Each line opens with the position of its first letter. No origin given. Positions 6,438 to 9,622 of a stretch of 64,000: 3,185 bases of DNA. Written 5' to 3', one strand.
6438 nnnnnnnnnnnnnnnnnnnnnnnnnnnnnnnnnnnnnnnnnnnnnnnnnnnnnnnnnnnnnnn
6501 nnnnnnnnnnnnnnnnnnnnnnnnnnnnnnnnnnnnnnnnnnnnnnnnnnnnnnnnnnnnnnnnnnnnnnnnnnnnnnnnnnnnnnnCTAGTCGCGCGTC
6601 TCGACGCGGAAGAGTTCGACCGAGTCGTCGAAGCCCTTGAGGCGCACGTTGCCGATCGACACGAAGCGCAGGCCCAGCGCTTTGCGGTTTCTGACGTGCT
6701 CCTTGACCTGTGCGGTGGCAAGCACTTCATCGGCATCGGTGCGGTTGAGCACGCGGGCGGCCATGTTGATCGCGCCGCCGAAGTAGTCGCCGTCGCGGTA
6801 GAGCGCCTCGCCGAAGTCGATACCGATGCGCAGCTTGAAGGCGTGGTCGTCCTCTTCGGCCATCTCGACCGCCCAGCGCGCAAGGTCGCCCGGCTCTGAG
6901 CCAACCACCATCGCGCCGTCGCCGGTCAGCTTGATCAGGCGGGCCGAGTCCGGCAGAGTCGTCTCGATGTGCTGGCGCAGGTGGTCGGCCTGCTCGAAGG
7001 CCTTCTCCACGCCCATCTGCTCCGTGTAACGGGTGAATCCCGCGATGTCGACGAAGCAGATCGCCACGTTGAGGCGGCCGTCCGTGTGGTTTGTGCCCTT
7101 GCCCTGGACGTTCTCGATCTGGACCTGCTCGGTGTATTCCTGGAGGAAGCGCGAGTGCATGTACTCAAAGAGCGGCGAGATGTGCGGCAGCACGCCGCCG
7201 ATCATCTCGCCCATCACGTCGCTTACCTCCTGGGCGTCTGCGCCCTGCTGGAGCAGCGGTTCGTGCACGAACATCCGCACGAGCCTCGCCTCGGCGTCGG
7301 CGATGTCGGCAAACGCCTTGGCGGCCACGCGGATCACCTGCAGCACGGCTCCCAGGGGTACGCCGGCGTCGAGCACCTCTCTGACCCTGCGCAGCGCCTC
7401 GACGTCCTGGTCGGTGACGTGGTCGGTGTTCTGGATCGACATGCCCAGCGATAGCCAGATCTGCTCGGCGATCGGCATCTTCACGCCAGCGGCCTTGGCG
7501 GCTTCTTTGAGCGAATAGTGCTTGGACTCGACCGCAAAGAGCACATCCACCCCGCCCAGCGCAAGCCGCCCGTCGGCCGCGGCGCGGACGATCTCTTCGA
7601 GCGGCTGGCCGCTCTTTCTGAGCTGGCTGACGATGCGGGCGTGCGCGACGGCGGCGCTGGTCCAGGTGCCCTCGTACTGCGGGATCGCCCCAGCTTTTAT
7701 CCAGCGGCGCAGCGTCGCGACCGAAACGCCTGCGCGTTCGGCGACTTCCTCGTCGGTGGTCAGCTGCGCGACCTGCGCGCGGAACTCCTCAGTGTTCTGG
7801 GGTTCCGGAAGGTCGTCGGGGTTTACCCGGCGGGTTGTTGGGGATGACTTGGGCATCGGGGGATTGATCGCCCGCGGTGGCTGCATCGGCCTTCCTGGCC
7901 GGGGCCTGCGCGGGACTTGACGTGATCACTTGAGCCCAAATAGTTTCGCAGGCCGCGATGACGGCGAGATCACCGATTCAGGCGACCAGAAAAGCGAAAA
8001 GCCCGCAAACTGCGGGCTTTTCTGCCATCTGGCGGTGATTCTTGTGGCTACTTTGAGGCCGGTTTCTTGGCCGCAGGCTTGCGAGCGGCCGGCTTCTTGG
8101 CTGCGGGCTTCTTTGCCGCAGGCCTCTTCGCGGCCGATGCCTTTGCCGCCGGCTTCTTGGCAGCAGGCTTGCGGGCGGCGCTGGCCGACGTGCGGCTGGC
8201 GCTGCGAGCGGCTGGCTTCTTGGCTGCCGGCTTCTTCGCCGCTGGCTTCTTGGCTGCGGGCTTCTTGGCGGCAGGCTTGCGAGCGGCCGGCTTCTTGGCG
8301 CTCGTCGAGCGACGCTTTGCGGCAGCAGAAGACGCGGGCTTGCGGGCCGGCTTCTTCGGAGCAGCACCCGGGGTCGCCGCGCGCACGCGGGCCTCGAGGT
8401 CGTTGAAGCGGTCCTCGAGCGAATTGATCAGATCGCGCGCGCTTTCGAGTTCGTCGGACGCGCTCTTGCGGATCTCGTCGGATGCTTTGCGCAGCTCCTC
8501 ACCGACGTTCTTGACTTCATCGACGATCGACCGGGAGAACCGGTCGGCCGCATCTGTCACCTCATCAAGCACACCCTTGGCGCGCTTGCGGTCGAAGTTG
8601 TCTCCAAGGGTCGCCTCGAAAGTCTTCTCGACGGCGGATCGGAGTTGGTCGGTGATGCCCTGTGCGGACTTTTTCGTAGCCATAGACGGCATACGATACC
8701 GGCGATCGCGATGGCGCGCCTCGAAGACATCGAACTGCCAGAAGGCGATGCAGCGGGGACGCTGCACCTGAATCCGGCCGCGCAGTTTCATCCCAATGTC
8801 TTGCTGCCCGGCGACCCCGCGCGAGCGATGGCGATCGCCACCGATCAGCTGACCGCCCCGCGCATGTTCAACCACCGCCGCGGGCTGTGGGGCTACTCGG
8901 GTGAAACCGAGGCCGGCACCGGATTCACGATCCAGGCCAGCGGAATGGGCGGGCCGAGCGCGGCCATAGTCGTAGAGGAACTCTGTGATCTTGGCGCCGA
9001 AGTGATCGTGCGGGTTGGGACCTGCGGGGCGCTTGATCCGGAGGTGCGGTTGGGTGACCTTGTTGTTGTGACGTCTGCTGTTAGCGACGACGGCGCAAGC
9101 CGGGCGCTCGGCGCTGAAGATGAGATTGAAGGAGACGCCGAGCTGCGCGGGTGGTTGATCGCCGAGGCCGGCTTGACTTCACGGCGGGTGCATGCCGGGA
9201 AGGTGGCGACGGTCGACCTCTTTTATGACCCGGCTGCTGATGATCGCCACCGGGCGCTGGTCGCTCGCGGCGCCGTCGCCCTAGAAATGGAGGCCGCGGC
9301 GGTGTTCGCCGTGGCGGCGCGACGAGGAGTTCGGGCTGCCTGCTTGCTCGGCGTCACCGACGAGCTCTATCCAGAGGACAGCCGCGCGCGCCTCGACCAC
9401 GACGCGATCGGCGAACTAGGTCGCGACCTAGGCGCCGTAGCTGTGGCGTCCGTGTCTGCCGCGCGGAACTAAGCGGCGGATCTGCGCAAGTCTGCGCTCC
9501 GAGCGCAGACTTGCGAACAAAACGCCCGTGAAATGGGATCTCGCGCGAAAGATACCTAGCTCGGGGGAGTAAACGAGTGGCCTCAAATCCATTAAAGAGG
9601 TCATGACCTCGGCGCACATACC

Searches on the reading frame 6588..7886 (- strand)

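Call 59: search_protein_families(library=pfam, proteins=[window:6588-7886:-])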
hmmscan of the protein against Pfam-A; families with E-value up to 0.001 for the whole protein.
window:6588-7886:- (432 aa): 6 families
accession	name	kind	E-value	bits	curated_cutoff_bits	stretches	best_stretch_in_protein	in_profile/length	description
PF13411.12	MerR_1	-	7.1e-10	39.3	21.6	1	47-102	5-65/69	MerR HTH family regulatory protein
PF16701.10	Ad_Cy_reg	-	1.7e-09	38.2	28.6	1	76-243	14-177/186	Adenylate cyclase regulatory domain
PF00211.25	Guanylate_cyc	-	2.5e-07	30.9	21.9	1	273-425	8-178/183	Adenylate and Guanylate cyclase catalytic domain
PF00376.29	MerR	-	4.7e-07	29.9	28.2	1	47-73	4-30/38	MerR family regulatory protein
PF12728.13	HTH_17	-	9.8e-06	26.2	27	1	44-71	3-30/51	Helix-turn-helix domain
PF01381.28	HTH_3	-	2e-05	25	23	0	42-70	9-37/55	Helix-turn-helix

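Call 63: search_protein_families(library=ncbifam, proteins=[window:6588-7886:-])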
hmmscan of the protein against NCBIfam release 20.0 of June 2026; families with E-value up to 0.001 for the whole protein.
window:6588-7886:- (432 aa): 3 families
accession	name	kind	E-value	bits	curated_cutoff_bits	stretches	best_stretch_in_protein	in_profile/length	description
NF058673.1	LipAdnlyCyLipJMY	equivalog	2e-09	36.7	800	1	259-422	281-443/449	bifunctional lipase/adenylate cyclase LipJ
NF050798.1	TF_FtsR_Actino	equivalog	2.2e-06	28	150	1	26-105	92-174/223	transcriptional regulator FtsR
TIGR01764.1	excise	domain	0.00043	20.6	28.8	0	46-71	5-30/49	excisionase family DNA-binding protein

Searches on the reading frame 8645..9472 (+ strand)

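Call 59: search_protein_families(library=pfam, proteins=[window:8645-9472:+])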
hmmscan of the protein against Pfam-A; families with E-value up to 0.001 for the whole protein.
window:8645-9472:+ (275 aa): 1 family
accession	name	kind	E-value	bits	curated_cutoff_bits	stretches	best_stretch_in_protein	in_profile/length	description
PF01048.26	PNP_UDP_1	-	3.8e-35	121.8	25.1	1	52-253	3-215/233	Phosphorylase superfamily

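Call 63: search_protein_families(library=ncbifam, proteins=[window:8645-9472:+])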
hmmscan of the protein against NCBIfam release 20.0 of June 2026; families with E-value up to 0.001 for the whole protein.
window:8645-9472:+ (275 aa): 17 families
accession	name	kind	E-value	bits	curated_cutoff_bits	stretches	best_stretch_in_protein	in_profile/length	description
NF004489.0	PRK05819.1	subfamily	5.2e-38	130.6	230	1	39-246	3-212/236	DeoD-type purine-nucleoside phosphorylase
TIGR00107.1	deoD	equivalog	1e-35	123.3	232.25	1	46-244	7-206/232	purine-nucleoside phosphorylase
NF009914.0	PRK13374.1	subfamily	1.1e-31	110.2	338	1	39-246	3-212/235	DeoD-type purine-nucleoside phosphorylase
TIGR01718.1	Uridine-psphlse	equivalog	1.8e-30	106.1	280.3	1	50-238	13-212/245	uridine phosphorylase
NF008383.0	PRK11178.1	equivalog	4e-26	91.8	262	1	53-237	23-219/254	uridine phosphorylase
TIGR03468.1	HpnG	hypoth_equivalog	5.2e-15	55.6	187.1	1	88-241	16-158/212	hopanoid-associated phosphorylase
NF004079.0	PRK05584.1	equivalog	1.9e-12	47.2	169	1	91-240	40-199/232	5'-methylthioadenosine/adenosylhomocysteine nucleosidase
NF005500.0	PRK07115.1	equivalog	1.5e-10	40.7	264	1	93-240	64-212/261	AMP nucleosidase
TIGR03664.1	fut_nucase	equivalog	1.1e-09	38.4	124.7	1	88-233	31-195/228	futalosine hydrolase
TIGR01717.1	AMP-nucleosdse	equivalog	6.7e-08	31.8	364.7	1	72-240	243-422/478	AMP nucleosidase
TIGR01721.1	AMN-like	hypoth_equivalog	8.2e-08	31.7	307.2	1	92-240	60-210/269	AMP nucleosidase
NF005476.0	PRK07077.1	equivalog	3e-07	29.9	215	1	117-239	53-171/243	phosphorylase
NF004168.0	PRK05634.1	equivalog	1.6e-06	28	129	1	94-262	23-177/185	nucleosidase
NF006142.0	PRK08292.1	equivalog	6.4e-06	25.3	307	1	60-240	246-436/492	AMP nucleosidase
TIGR01704.1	MTA_SAH-Nsdase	equivalog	0.00013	21.6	73.8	1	86-224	35-182/229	5'-methylthioadenosine/S-adenosylhomocysteine nucleosidase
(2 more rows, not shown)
